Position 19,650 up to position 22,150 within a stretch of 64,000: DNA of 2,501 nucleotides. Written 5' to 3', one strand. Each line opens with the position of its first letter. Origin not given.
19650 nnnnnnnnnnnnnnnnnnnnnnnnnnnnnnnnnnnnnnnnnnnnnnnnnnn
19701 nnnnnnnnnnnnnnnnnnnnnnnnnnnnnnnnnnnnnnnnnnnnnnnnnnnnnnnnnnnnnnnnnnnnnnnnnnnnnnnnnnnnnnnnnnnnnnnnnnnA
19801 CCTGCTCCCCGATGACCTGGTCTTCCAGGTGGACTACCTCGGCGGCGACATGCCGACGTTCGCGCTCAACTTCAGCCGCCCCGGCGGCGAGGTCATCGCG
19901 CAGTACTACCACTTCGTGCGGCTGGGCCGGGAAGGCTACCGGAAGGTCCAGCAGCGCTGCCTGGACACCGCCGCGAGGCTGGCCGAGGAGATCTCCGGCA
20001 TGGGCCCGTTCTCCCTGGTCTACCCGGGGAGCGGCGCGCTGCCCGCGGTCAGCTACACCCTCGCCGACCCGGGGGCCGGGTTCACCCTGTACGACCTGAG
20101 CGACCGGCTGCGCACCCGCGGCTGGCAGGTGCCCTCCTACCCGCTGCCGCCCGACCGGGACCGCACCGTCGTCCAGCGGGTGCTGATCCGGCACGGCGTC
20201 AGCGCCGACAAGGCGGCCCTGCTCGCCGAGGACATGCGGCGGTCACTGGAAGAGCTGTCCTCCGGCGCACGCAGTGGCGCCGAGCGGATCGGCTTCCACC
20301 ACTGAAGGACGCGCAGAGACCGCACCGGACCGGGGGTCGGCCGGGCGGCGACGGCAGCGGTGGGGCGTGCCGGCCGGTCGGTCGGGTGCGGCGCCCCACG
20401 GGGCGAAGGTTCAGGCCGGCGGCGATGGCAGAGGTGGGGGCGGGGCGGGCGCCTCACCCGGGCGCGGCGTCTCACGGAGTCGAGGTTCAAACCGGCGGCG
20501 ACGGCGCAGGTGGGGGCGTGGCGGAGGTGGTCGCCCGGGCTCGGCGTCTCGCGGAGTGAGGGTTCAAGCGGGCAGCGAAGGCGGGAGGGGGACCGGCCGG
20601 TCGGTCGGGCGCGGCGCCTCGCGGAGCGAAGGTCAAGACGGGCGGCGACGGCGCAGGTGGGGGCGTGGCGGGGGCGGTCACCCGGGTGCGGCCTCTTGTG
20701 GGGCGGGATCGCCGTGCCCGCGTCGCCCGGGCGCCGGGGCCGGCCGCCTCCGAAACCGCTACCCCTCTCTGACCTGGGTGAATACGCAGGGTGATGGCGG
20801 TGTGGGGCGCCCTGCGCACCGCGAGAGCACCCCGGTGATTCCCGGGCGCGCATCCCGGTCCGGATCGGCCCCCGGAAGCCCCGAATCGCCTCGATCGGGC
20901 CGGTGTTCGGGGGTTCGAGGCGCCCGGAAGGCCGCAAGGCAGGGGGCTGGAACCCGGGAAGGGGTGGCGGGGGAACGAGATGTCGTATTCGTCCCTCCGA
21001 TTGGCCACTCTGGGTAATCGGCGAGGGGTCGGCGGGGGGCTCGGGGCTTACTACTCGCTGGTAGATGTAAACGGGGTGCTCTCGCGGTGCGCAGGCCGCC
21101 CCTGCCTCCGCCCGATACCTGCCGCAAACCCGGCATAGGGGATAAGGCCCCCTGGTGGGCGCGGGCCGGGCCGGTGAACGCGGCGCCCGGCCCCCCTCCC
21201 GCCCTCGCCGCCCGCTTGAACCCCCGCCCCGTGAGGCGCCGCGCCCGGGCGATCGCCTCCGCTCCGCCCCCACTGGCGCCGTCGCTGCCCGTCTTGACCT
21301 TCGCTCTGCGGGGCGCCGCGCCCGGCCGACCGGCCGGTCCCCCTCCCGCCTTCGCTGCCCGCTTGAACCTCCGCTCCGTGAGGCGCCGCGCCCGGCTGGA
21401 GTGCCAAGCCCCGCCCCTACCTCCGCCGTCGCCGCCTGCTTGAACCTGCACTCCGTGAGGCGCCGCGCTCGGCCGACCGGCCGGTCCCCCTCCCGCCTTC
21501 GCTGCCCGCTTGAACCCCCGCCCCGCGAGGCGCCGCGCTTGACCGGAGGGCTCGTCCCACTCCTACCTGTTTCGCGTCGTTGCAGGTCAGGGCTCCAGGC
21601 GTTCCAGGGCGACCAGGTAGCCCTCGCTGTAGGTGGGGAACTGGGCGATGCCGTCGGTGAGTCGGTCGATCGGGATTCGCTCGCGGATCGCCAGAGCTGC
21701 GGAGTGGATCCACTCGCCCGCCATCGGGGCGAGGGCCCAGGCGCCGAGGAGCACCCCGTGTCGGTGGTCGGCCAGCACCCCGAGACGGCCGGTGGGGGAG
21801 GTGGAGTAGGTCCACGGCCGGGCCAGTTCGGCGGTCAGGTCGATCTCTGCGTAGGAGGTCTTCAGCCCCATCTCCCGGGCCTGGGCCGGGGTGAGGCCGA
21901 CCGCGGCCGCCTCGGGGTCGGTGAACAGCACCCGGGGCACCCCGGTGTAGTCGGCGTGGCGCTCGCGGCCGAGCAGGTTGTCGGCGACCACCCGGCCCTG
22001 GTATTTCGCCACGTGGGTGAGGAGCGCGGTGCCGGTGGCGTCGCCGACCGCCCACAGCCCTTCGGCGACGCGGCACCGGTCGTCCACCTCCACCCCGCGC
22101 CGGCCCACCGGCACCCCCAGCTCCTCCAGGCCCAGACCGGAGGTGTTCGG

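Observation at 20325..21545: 1.2-kb non-coding imperfect palindrome built from inverted arrays of ~75-bp tandem repeats around a unique 236-bp core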

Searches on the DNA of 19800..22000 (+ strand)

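Call 4: search_rna_families(source=window, start=19800, end=22000, threshold=evalue, max_evalue=1, show_alignments=3)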
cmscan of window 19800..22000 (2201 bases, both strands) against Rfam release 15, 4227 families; matches with E-value up to 1: 0.
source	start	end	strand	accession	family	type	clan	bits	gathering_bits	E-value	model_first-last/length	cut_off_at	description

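Call 12: search_dna_similar(query=window:20306-21586:+, collection=plasmids, mode=distant, max_rows=25)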
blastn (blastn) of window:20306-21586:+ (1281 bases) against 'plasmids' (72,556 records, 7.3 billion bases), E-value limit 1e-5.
No match.
